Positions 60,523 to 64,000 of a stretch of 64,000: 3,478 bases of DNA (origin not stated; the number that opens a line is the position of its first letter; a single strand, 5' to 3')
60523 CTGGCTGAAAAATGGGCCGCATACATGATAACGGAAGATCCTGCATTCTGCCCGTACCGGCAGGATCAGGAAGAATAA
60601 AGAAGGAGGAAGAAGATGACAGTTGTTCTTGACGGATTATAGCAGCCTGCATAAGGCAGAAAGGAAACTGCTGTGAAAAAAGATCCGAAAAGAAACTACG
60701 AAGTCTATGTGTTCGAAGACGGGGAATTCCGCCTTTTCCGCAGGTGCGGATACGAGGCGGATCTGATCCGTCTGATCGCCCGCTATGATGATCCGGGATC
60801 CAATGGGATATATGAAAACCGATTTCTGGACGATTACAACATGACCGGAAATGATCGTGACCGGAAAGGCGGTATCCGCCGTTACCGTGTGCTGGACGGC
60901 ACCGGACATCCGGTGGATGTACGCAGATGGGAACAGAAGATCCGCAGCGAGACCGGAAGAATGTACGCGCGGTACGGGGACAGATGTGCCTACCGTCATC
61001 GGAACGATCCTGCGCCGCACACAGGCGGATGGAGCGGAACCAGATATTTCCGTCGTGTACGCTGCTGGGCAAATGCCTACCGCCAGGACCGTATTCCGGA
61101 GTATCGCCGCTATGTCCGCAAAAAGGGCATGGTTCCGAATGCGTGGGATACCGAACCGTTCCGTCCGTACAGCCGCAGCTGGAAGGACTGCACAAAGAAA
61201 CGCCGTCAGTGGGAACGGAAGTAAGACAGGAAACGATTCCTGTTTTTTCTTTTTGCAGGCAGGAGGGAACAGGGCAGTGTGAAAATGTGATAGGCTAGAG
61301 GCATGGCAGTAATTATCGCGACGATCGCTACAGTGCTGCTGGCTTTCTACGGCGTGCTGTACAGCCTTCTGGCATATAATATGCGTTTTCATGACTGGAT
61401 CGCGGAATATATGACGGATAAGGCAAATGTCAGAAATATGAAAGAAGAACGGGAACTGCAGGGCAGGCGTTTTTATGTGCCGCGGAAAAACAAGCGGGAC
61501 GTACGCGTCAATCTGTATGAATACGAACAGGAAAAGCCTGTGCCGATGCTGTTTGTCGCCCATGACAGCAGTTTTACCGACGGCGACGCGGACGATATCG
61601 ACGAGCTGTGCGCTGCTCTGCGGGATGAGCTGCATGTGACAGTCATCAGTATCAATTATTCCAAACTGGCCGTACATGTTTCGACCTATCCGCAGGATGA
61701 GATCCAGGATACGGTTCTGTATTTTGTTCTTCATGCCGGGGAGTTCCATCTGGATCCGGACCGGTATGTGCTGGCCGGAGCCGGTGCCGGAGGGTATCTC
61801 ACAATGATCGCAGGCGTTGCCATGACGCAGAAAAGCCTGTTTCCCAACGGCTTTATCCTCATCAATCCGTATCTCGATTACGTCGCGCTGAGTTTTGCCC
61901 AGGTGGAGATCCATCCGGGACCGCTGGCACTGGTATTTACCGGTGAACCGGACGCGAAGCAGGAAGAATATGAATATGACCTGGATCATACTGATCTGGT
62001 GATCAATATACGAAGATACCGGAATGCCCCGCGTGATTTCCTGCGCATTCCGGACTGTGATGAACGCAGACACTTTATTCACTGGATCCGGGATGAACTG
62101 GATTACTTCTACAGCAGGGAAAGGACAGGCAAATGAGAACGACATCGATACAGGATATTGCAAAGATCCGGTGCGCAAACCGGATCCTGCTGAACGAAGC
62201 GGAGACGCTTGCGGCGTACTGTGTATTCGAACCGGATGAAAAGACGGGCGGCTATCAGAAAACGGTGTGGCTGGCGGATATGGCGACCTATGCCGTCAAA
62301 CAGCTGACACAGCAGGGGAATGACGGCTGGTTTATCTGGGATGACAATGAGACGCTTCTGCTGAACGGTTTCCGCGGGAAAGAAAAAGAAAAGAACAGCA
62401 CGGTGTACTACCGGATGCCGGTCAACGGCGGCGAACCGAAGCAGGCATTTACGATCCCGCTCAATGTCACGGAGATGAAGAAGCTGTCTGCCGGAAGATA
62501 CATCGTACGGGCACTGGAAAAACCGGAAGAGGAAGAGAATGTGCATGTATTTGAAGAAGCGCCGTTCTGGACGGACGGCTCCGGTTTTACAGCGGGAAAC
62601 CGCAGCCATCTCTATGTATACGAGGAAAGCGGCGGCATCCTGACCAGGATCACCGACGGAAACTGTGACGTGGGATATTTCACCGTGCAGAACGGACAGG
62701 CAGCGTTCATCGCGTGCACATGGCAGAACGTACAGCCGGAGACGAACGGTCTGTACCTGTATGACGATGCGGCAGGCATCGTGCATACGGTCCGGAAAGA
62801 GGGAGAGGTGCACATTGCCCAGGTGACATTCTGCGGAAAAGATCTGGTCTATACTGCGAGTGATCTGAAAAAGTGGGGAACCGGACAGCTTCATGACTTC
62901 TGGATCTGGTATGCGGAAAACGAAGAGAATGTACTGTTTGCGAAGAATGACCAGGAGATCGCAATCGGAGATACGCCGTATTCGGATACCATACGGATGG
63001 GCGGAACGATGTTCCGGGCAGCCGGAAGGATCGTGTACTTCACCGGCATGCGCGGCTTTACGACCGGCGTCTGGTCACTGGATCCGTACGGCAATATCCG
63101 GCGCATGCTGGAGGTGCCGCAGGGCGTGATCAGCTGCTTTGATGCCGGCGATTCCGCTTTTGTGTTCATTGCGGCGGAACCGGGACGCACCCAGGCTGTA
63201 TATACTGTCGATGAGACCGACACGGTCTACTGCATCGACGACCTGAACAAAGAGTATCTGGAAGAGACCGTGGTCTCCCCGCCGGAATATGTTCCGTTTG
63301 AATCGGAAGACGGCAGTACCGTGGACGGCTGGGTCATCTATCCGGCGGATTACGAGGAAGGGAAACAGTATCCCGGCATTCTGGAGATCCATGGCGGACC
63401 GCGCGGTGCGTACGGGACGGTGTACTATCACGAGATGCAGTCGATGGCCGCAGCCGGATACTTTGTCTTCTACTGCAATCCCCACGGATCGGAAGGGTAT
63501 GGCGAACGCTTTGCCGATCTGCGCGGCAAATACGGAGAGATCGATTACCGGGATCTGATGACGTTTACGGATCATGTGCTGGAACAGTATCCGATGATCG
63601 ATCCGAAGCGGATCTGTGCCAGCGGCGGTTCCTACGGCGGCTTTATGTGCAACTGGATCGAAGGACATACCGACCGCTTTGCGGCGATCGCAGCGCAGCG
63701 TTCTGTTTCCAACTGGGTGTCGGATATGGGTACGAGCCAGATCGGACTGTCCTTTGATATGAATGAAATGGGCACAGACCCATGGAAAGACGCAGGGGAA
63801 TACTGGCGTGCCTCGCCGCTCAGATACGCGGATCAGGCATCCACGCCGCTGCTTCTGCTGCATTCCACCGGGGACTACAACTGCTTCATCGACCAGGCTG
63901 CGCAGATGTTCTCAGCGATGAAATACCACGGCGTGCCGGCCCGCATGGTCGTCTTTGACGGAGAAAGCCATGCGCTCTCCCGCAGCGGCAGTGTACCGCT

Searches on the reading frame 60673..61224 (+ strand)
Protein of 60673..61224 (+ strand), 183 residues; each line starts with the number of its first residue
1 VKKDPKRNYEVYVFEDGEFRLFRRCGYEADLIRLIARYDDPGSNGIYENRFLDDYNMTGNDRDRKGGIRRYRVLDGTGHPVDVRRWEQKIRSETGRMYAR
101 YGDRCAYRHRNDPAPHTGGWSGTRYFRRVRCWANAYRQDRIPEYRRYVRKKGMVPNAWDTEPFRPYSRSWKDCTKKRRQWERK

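Call 7: search_protein_families(library=pfam, proteins=[window:60673-61224:+], max_evalue=0.01)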
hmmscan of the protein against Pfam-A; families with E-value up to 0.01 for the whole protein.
window:60673-61224:+ (183 aa): 0 families

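Call 27: search_protein_families(library=ncbifam, proteins=[window:60673-61224:+], max_evalue=1)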
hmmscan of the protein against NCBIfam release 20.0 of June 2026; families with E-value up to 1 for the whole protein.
window:60673-61224:+ (183 aa): 0 families

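Call 28: search_protein_families(library=phrogs, proteins=[window:60673-61224:+], max_evalue=1)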
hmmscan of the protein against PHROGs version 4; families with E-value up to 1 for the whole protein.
window:60673-61224:+ (183 aa): 2 families
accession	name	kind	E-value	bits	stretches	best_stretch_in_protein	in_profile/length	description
phrog_21860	-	unknown function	0.00017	22.7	1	158-182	43-67/67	-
phrog_12793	-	unknown function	0.0025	18.8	1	133-181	139-185/187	-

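Call 29: search_protein_families(library=padloc, proteins=[window:60673-61224:+], max_evalue=1)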
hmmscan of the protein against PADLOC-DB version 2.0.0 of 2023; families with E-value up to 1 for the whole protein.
window:60673-61224:+ (183 aa): 0 families

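Call 57: find_homologous_proteins(query=window:60673-61221:+)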
Query window:60673-61221:+ (183 aa): 2 proteins with E <= 0.001 among 22 candidates.
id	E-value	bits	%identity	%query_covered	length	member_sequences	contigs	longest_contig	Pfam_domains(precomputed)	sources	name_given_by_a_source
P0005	1.2e-121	422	99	100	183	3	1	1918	-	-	-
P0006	3.8e-96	339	81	100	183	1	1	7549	-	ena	-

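Call 69: find_encoding_contigs(protein=P0006, flank=4000)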
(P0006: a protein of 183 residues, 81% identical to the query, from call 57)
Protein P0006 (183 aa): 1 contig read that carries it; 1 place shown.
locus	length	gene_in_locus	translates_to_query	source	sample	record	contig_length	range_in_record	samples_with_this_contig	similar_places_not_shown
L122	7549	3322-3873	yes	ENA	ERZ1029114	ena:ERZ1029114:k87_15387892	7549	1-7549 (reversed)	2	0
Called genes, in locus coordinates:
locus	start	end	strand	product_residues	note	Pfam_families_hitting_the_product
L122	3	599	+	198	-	?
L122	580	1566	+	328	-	PF03682:UPF0158 (weak), PF00583:Acetyltransf_1 (weak)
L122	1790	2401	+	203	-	PF00239:Resolvase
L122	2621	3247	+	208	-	-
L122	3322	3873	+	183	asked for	-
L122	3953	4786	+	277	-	PF20434:BD-FAE, PF07859:Abhydrolase_3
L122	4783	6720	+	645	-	PF02129:Peptidase_S15 (faint), PF00326:Peptidase_S9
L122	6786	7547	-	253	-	?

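Call 70: find_encoding_contigs(protein=P0005, flank=4000)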
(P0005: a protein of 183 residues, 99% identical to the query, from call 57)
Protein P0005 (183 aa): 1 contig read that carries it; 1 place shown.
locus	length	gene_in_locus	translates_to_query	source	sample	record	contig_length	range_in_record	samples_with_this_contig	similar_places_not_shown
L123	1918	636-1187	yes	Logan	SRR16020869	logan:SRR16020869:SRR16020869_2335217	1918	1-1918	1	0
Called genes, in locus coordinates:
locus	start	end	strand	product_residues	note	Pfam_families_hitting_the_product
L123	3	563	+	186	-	?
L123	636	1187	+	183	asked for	-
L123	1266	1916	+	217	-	?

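Call 75: predict_structure(alignment_id=A4)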
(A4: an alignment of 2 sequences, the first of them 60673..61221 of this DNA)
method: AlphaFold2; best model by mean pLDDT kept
length: 183 residues; sequences in the alignment: 2
mean_pLDDT: 39.7   pTM: 0.38
mean pLDDT of the five models: 39.7, 36.5, 35.9, 35.2, 32.2
residues with pLDDT >= 90: 0; 70-90: 0; 50-70: 30; < 50: 153
segments of 3 or more residues with pLDDT < 50: 1-7, 15-17, 24-50, 58-68, 74-79, 83-85, 90-183
pLDDT, mean of each block of 10 residues (from residue 1): 44 54 49 47 43 51 46 49 49 39 31 29 29 31 28 26 32 38 35
secondary structure, 60 per line:
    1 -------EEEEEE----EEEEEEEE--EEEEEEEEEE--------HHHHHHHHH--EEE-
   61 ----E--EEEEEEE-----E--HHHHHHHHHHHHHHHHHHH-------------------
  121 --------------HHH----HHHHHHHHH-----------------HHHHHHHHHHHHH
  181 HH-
elements in order: E8-13 E18-25 E28-37 H46-54 E57-59 E68-74 H83-101 H142-150 H168-182

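Call 76: find_related_loci(query=window:60673-61221:+, collection=viral_contigs, flank=3000)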
Query window:60673-61221:+ (183 aa) in viral_contigs; peptide patterns used: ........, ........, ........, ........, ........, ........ (x = any residue, [..] = any of these).
7 stretches matched a pattern; 4 encode a relative of the query (tblastn E <= 1e-3); 4 distinct loci.
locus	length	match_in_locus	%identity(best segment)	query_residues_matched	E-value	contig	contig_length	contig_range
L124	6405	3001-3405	34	55-180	1e-12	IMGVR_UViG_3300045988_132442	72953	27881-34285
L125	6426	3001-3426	31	53-180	1e-11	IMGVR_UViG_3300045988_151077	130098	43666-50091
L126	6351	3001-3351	37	73-180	3e-11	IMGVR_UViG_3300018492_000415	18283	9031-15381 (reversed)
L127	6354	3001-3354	30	69-180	1e-7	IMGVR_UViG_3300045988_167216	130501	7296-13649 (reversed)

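Call 80: search_protein_families(library=phrogs, proteins=[L124:62-454:+, L124:1420-1680:+, L124:1942-2760:+, L124:2830-3411:+, L124:3504-4802:+, L124:4873-5310:+, L124:5497-5841:+], max_evalue=0.001)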
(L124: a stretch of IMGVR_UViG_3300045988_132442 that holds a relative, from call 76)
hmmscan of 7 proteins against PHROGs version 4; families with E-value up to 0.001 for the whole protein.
L124:62-454:+ (130 aa): 0 families

L124:1420-1680:+ (86 aa): 0 families

L124:1942-2760:+ (272 aa): 7 families
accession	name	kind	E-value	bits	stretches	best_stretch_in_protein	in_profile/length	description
phrog_314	-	DNA, RNA and nucleotide metabolism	4.8e-31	109.3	1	17-272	174-389/574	homing endonuclease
phrog_7168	-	DNA, RNA and nucleotide metabolism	1.2e-27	98.1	1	21-127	1-108/284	homing endonuclease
phrog_5123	-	DNA, RNA and nucleotide metabolism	1.5e-19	71.5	1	21-117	1-93/152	homing endonuclease with GIY-YIG motif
phrog_19446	-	DNA, RNA and nucleotide metabolism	2e-13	51.4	1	21-116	1-95/254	homing endonuclease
phrog_20162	-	DNA, RNA and nucleotide metabolism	3.5e-09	37.9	1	213-271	26-82/88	HNH endonuclease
phrog_3404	-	DNA, RNA and nucleotide metabolism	2.8e-05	25.1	1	22-271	3-231/235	HNH endonuclease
phrog_15471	-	DNA, RNA and nucleotide metabolism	0.00012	23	1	121-199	100-181/183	HNH endonuclease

L124:2830-3411:+ (193 aa): 1 family
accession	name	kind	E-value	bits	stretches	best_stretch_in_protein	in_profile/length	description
phrog_12793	-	unknown function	7.4e-10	40.1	1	57-192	55-184/187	-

L124:3504-4802:+ (432 aa): 0 families

L124:4873-5310:+ (145 aa): 0 families

L124:5497-5841:+ (114 aa): 0 families

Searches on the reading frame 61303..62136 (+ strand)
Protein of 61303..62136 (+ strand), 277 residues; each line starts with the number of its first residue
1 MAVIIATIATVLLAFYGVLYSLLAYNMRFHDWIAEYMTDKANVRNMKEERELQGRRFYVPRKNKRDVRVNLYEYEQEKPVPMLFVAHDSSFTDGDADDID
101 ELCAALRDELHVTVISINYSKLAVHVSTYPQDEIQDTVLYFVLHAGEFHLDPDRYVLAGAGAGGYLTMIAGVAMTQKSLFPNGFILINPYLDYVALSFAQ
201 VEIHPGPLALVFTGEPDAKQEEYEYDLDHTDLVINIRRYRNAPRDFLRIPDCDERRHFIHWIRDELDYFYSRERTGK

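Call 7: search_protein_families(library=pfam, proteins=[window:61303-62136:+], max_evalue=0.01)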
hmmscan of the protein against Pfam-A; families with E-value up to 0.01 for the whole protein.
window:61303-62136:+ (277 aa): 2 families
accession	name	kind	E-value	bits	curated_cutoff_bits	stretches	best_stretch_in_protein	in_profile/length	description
PF07859.19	Abhydrolase_3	-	1e-12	48.7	25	1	85-193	3-112/210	alpha/beta hydrolase fold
PF20434.5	BD-FAE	-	1.9e-09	37.8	26.8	1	75-178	8-114/215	BD-FAE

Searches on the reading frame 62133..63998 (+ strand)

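Call 7: search_protein_families(library=pfam, proteins=[window:62133-63998:+], max_evalue=0.01)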
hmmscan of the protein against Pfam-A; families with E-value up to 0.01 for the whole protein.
window:62133-63998:+ (622 aa): 5 families
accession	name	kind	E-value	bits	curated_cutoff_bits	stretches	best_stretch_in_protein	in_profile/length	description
PF00326.27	Peptidase_S9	-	2.2e-47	161.7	22.6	1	432-617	4-191/213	Prolyl oligopeptidase family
PF02129.25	Peptidase_S15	-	9.8e-06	25.9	23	0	401-536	9-139/262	X-Pro dipeptidyl-peptidase (S15 family)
PF05448.18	AXE1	-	0.00033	20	21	1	387-518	59-202/321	Acetyl xylan esterase (AXE1)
PF20434.5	BD-FAE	-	0.00073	19.5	26.8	0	541-594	160-213/215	BD-FAE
PF07859.19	Abhydrolase_3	-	0.0093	16.2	25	0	479-614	56-207/210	alpha/beta hydrolase fold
